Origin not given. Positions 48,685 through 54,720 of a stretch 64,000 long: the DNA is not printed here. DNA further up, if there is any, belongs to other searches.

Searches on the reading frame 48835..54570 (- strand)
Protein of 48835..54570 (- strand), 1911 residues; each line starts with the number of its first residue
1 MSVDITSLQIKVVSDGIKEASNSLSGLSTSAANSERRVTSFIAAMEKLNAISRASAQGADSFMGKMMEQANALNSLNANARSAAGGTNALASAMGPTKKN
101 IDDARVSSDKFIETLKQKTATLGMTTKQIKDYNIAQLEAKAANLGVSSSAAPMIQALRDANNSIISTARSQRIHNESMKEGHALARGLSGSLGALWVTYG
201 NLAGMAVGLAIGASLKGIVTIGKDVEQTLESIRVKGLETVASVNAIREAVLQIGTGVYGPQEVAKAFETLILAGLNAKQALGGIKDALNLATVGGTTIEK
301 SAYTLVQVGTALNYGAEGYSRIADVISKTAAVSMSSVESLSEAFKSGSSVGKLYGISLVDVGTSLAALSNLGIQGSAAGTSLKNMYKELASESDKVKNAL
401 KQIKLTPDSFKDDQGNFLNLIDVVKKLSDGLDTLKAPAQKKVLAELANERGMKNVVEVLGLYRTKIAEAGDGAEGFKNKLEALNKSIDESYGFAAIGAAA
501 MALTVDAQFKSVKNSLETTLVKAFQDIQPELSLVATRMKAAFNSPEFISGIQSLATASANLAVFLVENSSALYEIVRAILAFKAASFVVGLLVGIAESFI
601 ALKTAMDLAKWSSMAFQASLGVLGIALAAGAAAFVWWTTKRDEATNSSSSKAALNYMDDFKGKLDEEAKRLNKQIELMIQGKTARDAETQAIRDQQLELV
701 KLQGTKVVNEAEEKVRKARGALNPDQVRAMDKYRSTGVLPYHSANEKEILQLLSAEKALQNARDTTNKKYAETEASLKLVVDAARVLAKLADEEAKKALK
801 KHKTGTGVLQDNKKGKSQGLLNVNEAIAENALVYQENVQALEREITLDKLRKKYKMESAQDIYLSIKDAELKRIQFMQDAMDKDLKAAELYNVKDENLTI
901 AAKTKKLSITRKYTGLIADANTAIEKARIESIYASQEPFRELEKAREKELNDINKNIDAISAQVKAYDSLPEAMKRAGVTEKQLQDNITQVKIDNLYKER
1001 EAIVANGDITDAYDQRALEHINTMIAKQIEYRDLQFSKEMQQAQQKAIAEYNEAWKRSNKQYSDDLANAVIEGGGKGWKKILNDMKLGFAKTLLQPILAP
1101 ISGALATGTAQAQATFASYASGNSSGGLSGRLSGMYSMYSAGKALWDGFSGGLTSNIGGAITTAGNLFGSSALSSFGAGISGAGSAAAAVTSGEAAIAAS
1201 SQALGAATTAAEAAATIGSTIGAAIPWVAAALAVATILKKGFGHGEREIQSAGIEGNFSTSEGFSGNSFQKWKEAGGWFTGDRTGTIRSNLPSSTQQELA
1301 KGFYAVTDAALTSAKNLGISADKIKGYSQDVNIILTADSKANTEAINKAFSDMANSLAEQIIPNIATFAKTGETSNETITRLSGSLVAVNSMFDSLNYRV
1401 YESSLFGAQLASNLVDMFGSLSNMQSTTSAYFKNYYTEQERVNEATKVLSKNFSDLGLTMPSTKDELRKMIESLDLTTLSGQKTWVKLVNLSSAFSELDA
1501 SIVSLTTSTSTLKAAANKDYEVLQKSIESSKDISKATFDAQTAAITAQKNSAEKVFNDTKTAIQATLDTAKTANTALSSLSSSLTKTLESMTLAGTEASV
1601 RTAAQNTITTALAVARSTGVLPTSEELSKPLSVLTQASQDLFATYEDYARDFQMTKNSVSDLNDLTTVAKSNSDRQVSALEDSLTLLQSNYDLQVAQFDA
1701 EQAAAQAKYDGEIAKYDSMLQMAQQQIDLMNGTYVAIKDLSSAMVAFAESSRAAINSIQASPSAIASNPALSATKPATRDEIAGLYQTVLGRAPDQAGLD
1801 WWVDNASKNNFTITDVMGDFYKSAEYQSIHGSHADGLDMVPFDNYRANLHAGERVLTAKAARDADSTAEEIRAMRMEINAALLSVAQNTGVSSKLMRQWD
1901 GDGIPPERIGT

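Call 13: search_protein_families(library=phrogs, proteins=[window:48835-54570:-], max_evalue=0.00001)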
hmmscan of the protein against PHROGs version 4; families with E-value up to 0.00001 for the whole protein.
window:48835-54570:- (1911 aa): 13 families
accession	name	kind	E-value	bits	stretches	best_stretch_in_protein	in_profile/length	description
phrog_28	-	tail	1.5e-30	107.5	1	18-632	63-670/1228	tail length tape measure protein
phrog_1533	-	tail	3.7e-30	105.3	1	10-715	60-762/1688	tail length tape measure protein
phrog_25966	-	tail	5.2e-25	88.2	2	1338-1690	1043-1388/1651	tail length tape measure protein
phrog_4704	-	tail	6.1e-25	88.9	1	31-531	19-511/625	tail length tape measure protein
phrog_9696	-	tail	3.1e-24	85.9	1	169-1238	30-867/1415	tail length tape measure protein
phrog_7740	-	tail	1.1e-17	63.7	1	1346-1531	1210-1392/2151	tail length tape measure protein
phrog_5493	-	tail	3.8e-17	62.9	1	261-495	110-341/1102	tail length tape measure protein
phrog_1272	-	tail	4.7e-17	62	1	14-1166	48-1069/1606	tail length tape measure protein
phrog_5218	-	unknown function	3.7e-16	59.5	1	155-1041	173-1071/1599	-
phrog_991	-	tail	1.1e-14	54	1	58-636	101-665/1966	tail length tape measure protein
phrog_167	-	tail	4.8e-14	52.1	1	16-706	54-750/1555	tail length tape measure protein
phrog_9228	-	tail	4e-12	46.2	1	130-629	136-587/1425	tail length tape measure protein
phrog_1293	-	tail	2.3e-10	40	1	69-519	96-477/1424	tail length tape measure protein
